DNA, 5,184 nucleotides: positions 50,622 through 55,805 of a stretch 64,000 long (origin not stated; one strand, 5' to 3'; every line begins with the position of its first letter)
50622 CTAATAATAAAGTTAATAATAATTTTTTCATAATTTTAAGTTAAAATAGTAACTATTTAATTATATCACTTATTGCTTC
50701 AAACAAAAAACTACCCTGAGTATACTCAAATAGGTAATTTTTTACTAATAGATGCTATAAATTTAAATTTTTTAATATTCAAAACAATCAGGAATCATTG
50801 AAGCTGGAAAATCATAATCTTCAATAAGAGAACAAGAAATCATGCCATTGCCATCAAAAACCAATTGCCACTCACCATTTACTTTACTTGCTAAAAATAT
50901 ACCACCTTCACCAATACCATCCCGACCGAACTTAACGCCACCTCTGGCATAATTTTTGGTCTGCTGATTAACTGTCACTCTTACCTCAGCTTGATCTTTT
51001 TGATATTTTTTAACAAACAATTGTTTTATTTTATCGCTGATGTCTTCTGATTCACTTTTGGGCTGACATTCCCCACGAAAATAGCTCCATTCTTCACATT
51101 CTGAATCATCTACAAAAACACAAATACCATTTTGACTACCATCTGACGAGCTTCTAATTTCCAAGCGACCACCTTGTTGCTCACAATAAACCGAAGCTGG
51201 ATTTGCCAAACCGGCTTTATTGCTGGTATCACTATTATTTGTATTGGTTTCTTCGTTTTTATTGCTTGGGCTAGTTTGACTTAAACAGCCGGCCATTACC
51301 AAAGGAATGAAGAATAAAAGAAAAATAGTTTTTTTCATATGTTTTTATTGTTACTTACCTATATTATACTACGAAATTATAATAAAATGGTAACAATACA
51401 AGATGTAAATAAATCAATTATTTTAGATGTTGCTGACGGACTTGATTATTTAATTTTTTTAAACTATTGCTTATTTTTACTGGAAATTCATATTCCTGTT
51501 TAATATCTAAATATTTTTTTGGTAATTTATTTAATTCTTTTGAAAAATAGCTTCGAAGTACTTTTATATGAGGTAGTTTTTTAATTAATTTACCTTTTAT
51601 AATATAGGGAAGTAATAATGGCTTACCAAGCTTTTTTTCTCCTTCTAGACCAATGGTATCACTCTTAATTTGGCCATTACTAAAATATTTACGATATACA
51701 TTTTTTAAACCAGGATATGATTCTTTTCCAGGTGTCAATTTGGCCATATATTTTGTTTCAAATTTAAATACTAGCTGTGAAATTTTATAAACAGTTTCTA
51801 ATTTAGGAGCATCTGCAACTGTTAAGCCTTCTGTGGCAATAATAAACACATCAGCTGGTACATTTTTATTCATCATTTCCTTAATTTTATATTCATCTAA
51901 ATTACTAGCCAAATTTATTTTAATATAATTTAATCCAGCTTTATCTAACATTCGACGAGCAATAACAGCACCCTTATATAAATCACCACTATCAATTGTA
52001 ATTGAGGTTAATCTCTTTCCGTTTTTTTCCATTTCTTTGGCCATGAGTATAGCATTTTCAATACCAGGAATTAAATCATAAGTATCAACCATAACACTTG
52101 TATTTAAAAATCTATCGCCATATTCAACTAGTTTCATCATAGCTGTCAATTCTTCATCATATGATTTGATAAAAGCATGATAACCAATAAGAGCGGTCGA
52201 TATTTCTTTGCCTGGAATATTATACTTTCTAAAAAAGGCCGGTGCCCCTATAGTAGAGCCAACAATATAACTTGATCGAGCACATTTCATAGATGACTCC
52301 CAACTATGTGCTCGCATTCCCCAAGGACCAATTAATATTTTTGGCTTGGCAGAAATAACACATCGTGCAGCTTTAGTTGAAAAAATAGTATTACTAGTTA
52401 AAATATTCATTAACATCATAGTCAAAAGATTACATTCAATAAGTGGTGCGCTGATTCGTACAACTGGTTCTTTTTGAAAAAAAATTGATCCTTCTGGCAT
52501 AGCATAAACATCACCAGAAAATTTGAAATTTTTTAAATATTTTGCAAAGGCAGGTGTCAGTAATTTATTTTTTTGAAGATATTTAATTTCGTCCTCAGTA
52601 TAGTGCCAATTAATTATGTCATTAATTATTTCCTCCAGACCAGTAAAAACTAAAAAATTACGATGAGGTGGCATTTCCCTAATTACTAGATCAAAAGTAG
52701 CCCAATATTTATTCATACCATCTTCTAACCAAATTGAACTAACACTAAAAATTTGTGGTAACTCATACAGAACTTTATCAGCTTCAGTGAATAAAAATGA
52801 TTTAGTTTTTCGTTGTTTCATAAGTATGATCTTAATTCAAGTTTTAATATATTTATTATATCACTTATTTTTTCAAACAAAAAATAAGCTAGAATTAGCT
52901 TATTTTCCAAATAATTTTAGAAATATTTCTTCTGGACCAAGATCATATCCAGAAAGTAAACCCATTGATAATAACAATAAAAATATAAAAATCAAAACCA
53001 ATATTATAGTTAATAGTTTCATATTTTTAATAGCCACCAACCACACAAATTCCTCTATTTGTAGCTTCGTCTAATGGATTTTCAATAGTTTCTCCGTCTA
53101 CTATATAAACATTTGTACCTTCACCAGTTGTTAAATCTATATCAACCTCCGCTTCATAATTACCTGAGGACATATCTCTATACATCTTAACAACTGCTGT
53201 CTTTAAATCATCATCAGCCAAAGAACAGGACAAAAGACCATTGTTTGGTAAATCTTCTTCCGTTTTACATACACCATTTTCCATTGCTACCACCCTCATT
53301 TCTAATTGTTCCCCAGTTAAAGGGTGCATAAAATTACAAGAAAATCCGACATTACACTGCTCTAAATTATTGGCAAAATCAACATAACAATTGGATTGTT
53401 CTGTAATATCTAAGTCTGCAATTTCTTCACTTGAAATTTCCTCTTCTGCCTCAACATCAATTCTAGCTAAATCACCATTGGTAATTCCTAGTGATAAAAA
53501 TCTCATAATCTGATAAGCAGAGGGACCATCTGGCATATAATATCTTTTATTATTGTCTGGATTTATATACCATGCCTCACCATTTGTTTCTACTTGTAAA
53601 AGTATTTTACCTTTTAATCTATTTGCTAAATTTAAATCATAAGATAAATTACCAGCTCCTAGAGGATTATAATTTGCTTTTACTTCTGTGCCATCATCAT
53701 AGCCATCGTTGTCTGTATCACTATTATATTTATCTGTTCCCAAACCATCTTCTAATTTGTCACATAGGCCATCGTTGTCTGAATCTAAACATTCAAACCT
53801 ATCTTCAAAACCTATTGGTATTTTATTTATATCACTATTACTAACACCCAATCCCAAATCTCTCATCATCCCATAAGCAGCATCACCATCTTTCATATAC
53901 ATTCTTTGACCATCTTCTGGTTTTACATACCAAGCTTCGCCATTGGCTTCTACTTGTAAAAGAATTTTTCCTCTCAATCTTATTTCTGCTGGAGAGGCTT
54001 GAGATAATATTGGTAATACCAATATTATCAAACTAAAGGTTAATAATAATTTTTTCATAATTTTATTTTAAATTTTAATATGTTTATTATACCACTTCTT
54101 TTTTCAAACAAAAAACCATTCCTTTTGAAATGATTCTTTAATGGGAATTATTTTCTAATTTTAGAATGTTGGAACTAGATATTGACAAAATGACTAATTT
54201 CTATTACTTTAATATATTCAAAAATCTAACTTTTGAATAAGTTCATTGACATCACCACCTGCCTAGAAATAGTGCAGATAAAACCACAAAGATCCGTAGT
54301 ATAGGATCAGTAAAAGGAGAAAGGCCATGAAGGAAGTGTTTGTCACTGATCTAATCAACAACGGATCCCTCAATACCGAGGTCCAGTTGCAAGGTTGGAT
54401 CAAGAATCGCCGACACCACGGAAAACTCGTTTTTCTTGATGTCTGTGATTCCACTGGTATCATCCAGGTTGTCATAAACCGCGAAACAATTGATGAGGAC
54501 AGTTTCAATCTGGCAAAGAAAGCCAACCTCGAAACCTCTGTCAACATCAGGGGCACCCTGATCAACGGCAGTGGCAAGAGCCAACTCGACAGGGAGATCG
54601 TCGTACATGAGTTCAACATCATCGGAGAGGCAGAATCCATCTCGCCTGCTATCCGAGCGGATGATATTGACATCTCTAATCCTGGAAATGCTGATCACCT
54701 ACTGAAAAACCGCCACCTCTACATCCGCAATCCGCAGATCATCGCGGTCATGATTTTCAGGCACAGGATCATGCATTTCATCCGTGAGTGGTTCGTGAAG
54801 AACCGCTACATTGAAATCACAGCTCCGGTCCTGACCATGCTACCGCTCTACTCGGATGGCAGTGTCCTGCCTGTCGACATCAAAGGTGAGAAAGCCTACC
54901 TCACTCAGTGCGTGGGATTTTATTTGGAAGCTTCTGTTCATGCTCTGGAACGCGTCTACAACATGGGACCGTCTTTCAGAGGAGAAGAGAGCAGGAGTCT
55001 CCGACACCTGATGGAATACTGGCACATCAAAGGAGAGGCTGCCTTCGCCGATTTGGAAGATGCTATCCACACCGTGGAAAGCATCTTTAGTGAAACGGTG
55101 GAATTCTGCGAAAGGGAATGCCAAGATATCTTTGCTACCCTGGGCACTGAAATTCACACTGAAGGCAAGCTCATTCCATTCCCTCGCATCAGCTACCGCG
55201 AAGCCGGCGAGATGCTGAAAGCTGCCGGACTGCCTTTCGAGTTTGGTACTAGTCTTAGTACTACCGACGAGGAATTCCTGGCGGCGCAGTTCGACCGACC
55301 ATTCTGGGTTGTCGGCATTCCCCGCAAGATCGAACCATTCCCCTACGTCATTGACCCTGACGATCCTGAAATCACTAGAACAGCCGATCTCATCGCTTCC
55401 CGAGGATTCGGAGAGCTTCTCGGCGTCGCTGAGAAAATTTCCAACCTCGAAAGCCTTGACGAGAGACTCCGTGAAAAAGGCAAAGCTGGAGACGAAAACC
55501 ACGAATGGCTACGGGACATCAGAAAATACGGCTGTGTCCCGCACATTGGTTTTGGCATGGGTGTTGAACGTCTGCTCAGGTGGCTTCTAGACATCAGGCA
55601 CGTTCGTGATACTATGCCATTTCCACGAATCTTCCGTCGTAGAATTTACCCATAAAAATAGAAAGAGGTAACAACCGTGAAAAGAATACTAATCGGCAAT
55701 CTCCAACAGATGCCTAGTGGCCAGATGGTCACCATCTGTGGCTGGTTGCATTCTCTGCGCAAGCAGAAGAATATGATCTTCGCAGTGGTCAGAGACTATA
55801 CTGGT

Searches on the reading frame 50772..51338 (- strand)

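Call 64: search_protein_families(library=pfam, proteins=[window:50772-51338:-], max_evalue=0.01)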
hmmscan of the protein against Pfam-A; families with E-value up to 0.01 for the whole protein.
window:50772-51338:- (188 aa): 1 family
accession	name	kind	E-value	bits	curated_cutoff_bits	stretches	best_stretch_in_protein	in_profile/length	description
PF03891.20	DUF333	-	5.2e-21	75.1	25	1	43-90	1-47/47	Domain of unknown function (DUF333)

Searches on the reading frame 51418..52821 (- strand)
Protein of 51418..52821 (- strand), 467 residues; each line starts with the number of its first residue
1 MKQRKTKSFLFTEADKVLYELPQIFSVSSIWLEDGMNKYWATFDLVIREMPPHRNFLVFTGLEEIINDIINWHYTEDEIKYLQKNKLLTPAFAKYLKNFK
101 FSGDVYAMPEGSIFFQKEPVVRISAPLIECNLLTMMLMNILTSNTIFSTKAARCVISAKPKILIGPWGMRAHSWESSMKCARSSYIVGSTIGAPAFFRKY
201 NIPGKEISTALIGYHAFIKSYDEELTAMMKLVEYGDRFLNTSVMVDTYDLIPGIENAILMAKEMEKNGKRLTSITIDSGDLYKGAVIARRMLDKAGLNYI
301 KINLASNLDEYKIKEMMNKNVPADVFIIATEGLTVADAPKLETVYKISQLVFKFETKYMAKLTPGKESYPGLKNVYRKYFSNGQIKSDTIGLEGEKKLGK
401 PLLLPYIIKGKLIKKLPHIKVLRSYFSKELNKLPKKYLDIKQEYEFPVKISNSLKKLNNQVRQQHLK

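Call 32: search_protein_families(library=pfam, proteins=[window:51418-52821:-], max_evalue=0.00001)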
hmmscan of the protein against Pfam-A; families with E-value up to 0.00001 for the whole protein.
window:51418-52821:- (467 aa): 2 families
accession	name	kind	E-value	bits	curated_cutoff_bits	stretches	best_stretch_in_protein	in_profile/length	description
PF17767.7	NAPRTase_N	-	1.4e-25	90.4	32.6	1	27-141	10-124/125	Nicotinate phosphoribosyltransferase (NAPRTase) N-terminal domain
PF17956.6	NAPRTase_C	-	1.8e-09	38.5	23.3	1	400-457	53-110/111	Nicotinate phosphoribosyltransferase C-terminal domain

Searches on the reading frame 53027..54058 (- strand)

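Call 9: search_protein_families(library=pfam, proteins=[window:53027-54058:-], max_evalue=0.001)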
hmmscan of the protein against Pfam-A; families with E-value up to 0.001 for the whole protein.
window:53027-54058:- (343 aa): 1 family
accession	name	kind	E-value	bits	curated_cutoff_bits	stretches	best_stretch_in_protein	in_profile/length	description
PF18884.5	TSP3_bac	-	7.5e-06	26.1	25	0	114-133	1-20/22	Bacterial TSP3 repeat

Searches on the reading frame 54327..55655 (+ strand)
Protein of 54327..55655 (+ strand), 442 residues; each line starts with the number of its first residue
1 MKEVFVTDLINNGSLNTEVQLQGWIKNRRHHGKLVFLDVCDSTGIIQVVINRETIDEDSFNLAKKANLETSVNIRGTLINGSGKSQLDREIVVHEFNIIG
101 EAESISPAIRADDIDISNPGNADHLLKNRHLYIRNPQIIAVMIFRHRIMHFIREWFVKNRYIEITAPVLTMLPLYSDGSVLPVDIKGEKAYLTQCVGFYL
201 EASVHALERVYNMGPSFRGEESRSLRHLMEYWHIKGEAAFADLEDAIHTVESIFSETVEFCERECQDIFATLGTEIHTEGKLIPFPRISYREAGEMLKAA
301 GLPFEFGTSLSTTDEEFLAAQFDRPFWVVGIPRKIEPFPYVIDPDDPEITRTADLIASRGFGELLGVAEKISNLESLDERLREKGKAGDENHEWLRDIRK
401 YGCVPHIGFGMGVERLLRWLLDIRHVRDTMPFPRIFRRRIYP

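Call 9: search_protein_families(library=pfam, proteins=[window:54327-55655:+], max_evalue=0.001)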
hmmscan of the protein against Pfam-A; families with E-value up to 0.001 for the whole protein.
window:54327-55655:+ (442 aa): 2 families
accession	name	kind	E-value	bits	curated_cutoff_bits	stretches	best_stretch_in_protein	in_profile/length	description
PF00152.25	tRNA-synt_2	-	9.7e-55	186.2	25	1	123-434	3-306/308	tRNA synthetases class II (D, K and N)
PF01336.31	tRNA_anti-codon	-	1.2e-15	57.7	27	1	19-99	1-75/75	OB-fold nucleic acid binding domain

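Call 12: search_protein_families(library=ncbifam, proteins=[window:54327-55655:+], max_evalue=0.00001)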
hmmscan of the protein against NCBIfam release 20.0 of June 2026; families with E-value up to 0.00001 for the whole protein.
window:54327-55655:+ (442 aa): 17 families
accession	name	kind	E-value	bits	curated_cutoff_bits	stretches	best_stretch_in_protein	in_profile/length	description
NF003037.0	PRK03932.1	equivalog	2.1e-93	313.7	414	1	2-438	2-448/451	asparagine--tRNA ligase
TIGR00457.1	asnS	equivalog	7.7e-86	288.7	342.6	1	6-438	4-451/455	asparagine--tRNA ligase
NF003483.0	PRK05159.1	equivalog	5.8e-75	252.8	353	1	3-438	5-435/438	aspartate--tRNA(Asn) ligase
TIGR00458.1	aspS_nondisc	equivalog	1.7e-71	241.4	368.4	1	16-440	12-426/428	aspartate--tRNA(Asn) ligase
NF001750.0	PRK00476.1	equivalog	2.6e-37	128.4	443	1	9-269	11-274/590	aspartate--tRNA ligase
TIGR00459.1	aspS_bact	equivalog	9.3e-36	123.3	373.85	1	1-259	2-258/586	aspartate--tRNA ligase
NF005052.0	PRK06462.1-1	equivalog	6e-34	117.6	368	1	124-435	31-346/353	asparagine synthetase A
NF005054.0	PRK06462.1-4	equivalog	1.4e-33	116.3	309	1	127-435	10-311/318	asparagine synthetase A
NF001756.1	PRK00484.1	subfamily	1.9e-32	112.6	468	1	15-435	50-485/488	lysine--tRNA ligase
TIGR00499.1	lysS_bact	equivalog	1.3e-29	103.2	427.6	1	14-435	51-492/496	lysine--tRNA ligase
NF009460.0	PRK12820.1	equivalog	4.6e-23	81.2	1379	1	14-296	33-313/723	bifunctional aspartyl-tRNA synthetase/aspartyl/glutamyl-tRNA amidotransferase subunit C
NF009101.0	PRK12445.1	subfamily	4.8e-19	68.3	1026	1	13-293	62-332/505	lysine--tRNA ligase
NF002821.0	PRK02983.1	equivalog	5.1e-18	64.5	742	1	15-257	658-895/1102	bifunctional lysylphosphatidylglycerol synthetase/lysine--tRNA ligase LysX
NF005053.0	PRK06462.1-3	equivalog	8.7e-13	48.5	322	1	187-429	16-261/274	asparagine synthetase A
NF005055.0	PRK06462.1-5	equivalog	4.7e-09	35.8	389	1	309-442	213-341/341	asparagine synthetase A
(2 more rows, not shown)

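Call 29: find_homologous_proteins(query=window:54327-55655:+, max_evalue=1e-10)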
Query window:54327-55655:+ (442 aa): 4030 proteins with E <= 1e-10 among 8000 candidates; the best 120 are listed.
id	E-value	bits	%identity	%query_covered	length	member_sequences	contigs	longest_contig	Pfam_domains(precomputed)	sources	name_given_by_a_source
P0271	0.0e+0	1016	100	100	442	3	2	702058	PF01336.32,PF00152.26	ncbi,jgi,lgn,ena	ncbi:MAG: asparagine--tRNA ligase [Patescibacteria group bacterium]|jgi:asparaginyl-tRNA synthetase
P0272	4.7e-228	775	75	100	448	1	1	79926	PF01336.32,PF00152.26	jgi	jgi:asparaginyl-tRNA synthetase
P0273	2.2e-170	585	58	100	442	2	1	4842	PF01336.32,PF00152.26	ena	-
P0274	1.1e-169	583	57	100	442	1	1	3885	PF01336.32,PF00152.26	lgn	-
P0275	3.9e-169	581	60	100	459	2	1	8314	PF01336.32,PF00152.26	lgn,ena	-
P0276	6.0e-166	571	57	100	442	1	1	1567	PF01336.32,PF00152.26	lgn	-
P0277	5.0e-162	558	56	100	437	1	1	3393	PF01336.32,PF00152.26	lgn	-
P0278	2.8e-161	555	55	100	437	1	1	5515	PF01336.32,PF00152.26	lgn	-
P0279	7.0e-161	554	56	100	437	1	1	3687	PF01336.32,PF00152.26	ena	-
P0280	2.7e-160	552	55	100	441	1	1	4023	PF01336.32,PF00152.26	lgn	-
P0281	9.9e-160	550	56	100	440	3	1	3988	PF01336.32,PF00152.26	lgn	-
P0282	1.7e-159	549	57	97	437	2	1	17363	PF01336.32,PF00152.26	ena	-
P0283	2.8e-159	549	55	100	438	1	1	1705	PF01336.32,PF00152.26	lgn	-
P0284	4.6e-159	548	55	100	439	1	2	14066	PF01336.32,PF00152.26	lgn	-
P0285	8.6e-159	547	56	100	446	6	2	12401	PF01336.32,PF00152.26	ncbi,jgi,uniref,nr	ncbi:hypothetical protein A3I35_02175 [Candidatus Falkowbacteria bacterium RIFCSPLOWO2_02_FULL_45_15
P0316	1.6e-155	536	55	100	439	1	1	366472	PF01336.32,PF00152.26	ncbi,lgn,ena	-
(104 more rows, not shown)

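Call 54: find_encoding_contigs(protein=P0272, flank=6000, max_places=1)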
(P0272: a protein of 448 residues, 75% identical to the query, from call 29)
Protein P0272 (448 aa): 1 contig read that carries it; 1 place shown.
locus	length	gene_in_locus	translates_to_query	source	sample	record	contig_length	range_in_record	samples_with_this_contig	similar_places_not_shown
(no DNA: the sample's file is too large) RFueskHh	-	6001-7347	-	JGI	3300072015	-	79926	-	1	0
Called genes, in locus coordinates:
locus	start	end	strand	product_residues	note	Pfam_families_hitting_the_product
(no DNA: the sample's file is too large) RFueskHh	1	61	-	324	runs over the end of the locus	-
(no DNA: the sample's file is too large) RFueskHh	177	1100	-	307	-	PF13191:AAA_16 (weak), PF23569:NBD_SMAX1 (weak), PF01637:ATPase_2 (faint), PF00004:AAA, PF17871:AAA_lid_9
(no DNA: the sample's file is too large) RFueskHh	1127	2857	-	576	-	PF01839:FG-GAP (faint), PF13517:FG-GAP_3 (weak)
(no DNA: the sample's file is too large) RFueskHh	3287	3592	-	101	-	-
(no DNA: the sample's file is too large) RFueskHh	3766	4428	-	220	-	PF00005:ABC_tran, PF02463:SMC_N (faint), PF13304:AAA_21 (faint)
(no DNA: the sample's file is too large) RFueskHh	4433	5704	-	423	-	PF02687:FtsX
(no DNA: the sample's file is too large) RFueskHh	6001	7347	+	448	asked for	PF01336:tRNA_anti-codon, PF00152:tRNA-synt_2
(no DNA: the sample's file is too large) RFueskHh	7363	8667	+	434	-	PF01336:tRNA_anti-codon, PF00152:tRNA-synt_2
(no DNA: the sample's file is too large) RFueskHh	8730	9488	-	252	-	PF03575:Peptidase_S51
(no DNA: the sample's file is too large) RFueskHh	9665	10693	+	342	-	PF01209:Ubie_methyltran (faint), PF13489:Methyltransf_23, PF08241:Methyltransf_11 (weak), PF08242:Methyltransf_12 (weak), PF13649:Methyltransf_25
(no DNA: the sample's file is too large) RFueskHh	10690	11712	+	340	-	PF04909:Amidohydro_2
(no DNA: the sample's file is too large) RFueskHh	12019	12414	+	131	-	-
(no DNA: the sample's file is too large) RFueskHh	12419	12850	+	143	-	PF02502:LacAB_rpiB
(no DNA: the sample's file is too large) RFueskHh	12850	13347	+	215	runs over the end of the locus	PF00834:Ribul_P_3_epim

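Call 55: find_encoding_contigs(protein=P0316, flank=6000, max_places=1)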
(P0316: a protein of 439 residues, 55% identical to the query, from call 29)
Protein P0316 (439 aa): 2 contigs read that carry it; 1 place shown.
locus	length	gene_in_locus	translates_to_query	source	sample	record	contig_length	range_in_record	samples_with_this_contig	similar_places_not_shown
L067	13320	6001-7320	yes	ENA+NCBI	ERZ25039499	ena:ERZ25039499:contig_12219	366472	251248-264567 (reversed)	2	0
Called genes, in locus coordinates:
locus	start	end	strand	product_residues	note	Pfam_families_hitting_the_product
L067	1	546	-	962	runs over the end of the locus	-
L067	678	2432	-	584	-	PF01551:Peptidase_M23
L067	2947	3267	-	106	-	-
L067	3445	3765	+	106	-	-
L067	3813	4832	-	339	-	PF00561:Abhydrolase_1, PF12146:Hydrolase_4, PF12697:Abhydrolase_6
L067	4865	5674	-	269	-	PF04909:Amidohydro_2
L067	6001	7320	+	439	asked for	PF01336:tRNA_anti-codon, PF00152:tRNA-synt_2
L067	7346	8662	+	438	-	PF01336:tRNA_anti-codon, PF00152:tRNA-synt_2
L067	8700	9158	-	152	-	PF01230:HIT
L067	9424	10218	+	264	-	-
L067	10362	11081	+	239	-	PF01797:Y1_Tnp (faint)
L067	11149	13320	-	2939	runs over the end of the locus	PF02018:CBM_4_9 (faint)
